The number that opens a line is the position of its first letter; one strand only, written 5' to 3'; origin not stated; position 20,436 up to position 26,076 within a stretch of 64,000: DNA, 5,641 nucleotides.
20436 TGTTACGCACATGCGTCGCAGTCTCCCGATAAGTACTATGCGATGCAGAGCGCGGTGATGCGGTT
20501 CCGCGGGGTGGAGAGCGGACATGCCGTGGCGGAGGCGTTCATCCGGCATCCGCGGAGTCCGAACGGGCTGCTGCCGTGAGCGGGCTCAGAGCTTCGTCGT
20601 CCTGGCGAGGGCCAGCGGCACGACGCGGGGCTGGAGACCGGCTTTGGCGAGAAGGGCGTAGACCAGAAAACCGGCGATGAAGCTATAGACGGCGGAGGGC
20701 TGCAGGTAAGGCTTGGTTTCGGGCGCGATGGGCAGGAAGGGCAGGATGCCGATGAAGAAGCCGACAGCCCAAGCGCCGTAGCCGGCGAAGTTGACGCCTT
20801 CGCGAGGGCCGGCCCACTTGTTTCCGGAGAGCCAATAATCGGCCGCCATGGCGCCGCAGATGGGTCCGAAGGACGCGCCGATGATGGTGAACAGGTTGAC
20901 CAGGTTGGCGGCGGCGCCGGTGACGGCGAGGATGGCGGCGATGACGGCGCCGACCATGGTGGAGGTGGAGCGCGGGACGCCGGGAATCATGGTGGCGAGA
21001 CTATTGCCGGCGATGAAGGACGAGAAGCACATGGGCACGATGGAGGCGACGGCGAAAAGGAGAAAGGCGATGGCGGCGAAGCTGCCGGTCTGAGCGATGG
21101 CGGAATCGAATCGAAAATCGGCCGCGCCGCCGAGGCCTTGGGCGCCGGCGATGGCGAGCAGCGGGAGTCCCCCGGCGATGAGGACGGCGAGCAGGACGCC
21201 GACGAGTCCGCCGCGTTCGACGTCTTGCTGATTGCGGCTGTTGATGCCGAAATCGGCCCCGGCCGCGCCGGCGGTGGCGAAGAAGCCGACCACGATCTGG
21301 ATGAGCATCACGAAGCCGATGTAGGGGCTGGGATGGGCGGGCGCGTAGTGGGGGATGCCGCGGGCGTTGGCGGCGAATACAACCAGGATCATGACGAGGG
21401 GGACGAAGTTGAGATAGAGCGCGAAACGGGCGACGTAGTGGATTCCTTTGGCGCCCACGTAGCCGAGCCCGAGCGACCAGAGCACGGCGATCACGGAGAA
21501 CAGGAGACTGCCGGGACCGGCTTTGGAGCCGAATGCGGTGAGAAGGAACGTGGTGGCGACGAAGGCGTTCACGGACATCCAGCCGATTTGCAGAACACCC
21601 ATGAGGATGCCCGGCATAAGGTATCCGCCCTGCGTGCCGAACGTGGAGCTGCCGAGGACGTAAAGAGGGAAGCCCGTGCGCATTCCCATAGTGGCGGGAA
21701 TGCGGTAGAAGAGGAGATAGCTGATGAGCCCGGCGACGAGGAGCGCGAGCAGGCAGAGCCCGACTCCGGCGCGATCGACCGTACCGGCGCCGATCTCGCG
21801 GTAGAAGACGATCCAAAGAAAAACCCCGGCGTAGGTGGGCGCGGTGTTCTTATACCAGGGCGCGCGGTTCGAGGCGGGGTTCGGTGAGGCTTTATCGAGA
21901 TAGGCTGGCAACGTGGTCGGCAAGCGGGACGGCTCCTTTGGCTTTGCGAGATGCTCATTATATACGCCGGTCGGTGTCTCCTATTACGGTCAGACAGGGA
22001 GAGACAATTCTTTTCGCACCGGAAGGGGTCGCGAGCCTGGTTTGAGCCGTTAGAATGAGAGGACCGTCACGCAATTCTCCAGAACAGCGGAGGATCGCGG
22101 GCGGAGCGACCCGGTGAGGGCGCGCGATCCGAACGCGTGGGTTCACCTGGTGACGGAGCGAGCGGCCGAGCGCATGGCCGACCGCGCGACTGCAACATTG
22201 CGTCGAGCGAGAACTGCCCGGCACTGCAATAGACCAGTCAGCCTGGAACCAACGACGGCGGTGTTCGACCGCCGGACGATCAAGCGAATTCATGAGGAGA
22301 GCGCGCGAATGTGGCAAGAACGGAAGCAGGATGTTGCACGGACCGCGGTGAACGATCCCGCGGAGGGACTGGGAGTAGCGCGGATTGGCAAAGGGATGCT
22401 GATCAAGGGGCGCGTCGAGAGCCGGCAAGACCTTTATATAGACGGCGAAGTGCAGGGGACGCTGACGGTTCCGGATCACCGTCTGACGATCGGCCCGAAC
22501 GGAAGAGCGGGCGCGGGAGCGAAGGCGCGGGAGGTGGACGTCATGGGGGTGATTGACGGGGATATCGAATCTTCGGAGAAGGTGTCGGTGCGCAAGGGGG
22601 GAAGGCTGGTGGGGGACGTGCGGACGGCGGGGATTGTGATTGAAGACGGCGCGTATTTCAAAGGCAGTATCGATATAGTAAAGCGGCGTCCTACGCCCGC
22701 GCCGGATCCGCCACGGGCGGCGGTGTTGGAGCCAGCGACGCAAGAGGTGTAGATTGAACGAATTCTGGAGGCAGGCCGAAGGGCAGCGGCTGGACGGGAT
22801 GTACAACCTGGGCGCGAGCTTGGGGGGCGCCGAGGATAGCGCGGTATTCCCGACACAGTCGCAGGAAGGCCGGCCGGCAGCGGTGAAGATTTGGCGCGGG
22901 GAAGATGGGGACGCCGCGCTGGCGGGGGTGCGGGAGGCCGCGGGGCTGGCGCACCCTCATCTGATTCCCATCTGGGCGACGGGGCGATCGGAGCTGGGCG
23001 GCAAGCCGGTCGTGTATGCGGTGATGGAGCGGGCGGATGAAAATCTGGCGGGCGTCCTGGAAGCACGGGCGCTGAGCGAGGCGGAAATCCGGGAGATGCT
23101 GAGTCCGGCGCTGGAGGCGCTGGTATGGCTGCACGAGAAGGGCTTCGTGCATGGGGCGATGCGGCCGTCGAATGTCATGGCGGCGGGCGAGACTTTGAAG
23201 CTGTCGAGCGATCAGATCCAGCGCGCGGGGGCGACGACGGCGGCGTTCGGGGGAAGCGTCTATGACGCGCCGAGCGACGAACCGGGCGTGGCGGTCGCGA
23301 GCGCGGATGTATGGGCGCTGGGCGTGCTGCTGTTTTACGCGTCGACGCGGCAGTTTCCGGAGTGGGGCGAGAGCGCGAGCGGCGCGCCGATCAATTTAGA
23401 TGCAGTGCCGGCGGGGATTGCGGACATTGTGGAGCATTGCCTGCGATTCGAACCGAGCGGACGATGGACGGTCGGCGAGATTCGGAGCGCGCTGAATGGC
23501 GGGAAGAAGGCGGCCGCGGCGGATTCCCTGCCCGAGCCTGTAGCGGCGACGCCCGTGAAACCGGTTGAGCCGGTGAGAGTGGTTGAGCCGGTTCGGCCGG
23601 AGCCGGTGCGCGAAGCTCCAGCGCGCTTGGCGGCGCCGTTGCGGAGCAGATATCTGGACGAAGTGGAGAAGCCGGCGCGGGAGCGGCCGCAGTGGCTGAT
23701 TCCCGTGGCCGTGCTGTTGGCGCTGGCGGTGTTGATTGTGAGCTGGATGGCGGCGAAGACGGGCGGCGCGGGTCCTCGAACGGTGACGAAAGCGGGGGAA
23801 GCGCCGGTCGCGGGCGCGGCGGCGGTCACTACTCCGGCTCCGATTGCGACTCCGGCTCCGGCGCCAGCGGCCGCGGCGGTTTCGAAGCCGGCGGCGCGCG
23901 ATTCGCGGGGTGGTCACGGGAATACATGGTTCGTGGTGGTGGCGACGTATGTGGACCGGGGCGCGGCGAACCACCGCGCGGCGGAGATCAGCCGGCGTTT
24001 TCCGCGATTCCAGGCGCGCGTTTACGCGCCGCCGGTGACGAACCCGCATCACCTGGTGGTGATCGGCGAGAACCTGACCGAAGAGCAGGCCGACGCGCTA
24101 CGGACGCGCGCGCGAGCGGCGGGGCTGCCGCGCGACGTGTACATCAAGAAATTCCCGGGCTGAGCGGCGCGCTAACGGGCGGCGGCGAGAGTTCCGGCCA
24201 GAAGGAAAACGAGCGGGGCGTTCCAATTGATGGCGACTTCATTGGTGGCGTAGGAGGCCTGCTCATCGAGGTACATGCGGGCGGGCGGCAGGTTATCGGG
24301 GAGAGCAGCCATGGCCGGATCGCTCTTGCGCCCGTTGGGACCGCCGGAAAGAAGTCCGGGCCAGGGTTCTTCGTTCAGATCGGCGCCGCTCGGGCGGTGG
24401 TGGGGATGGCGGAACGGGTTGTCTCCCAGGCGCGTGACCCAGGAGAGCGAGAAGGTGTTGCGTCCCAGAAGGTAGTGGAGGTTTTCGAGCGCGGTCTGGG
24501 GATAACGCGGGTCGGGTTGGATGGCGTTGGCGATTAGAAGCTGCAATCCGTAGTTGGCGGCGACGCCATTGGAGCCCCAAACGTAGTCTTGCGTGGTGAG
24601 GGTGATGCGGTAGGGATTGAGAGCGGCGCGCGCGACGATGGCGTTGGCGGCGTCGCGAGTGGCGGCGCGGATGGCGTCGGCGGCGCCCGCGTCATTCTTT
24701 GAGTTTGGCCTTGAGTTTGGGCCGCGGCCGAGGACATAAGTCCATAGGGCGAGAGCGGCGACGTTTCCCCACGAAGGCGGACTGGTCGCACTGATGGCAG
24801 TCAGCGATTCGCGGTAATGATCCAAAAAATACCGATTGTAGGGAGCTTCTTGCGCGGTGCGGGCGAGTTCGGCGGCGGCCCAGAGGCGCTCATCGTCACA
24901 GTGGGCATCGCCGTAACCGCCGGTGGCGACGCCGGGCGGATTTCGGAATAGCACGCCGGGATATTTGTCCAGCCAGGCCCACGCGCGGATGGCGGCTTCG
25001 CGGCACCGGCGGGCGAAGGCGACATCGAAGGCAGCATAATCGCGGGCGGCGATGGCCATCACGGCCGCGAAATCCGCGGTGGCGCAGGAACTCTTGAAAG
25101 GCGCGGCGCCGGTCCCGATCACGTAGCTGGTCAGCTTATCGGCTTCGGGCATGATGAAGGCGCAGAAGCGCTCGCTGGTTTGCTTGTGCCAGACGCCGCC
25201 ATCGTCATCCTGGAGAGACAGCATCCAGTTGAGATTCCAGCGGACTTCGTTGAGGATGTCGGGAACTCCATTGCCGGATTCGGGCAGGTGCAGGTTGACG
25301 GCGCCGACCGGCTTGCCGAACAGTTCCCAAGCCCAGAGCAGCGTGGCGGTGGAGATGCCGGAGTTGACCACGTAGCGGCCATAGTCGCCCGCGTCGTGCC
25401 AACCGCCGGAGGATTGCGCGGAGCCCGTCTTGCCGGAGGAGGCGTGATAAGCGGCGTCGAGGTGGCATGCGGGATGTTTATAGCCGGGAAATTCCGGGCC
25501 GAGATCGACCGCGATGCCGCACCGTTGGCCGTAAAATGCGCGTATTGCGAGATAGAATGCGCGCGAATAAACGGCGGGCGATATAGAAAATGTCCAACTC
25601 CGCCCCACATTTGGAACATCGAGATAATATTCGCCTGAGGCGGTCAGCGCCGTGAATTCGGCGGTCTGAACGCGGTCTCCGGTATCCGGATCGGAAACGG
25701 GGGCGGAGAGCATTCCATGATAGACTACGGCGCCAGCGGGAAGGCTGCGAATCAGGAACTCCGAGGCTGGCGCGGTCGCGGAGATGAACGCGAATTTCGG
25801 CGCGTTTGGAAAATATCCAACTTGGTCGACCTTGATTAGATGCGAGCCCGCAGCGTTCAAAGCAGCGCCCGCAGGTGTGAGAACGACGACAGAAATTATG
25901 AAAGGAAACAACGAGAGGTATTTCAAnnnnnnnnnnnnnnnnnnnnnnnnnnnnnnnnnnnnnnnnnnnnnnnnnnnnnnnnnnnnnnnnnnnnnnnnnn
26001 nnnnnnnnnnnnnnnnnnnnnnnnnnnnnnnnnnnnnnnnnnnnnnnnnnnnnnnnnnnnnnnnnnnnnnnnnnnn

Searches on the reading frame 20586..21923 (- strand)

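Call 60: search_protein_families(library=pfam, proteins=[window:20586-21923:-], max_evalue=0.001)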
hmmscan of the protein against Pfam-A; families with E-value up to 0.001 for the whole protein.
window:20586-21923:- (445 aa): 1 family
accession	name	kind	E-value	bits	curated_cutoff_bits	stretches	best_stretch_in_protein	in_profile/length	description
PF02133.21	Transp_cyt_pur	-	1.9e-10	40.6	23.5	1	16-365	3-372/440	Permease for cytosine/purines, uracil, thiamine, allantoin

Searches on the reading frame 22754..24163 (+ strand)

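Call 60: search_protein_families(library=pfam, proteins=[window:22754-24163:+], max_evalue=0.001)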
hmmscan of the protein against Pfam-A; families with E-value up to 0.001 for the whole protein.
window:22754-24163:+ (469 aa): 1 family
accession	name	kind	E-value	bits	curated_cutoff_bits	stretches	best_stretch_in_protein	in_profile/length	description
PF00069.31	Pkinase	-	2e-13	50.8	31.7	1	23-243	7-257/263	Protein kinase domain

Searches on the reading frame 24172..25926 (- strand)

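Call 7: search_protein_families(library=pfam, proteins=[window:24172-25926:-], max_evalue=0.01)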
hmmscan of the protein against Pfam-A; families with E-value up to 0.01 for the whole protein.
window:24172-25926:- (584 aa): 2 families
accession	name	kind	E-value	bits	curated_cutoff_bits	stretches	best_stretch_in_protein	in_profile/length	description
PF00759.25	Glyco_hydro_9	-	1.3e-88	298.7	27.7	1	120-576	1-444/444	Glycosyl hydrolase family 9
PF02927.20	CelD_N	-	4.4e-17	63.1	24.6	1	31-108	6-85/86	Cellulase N-terminal ig-like domain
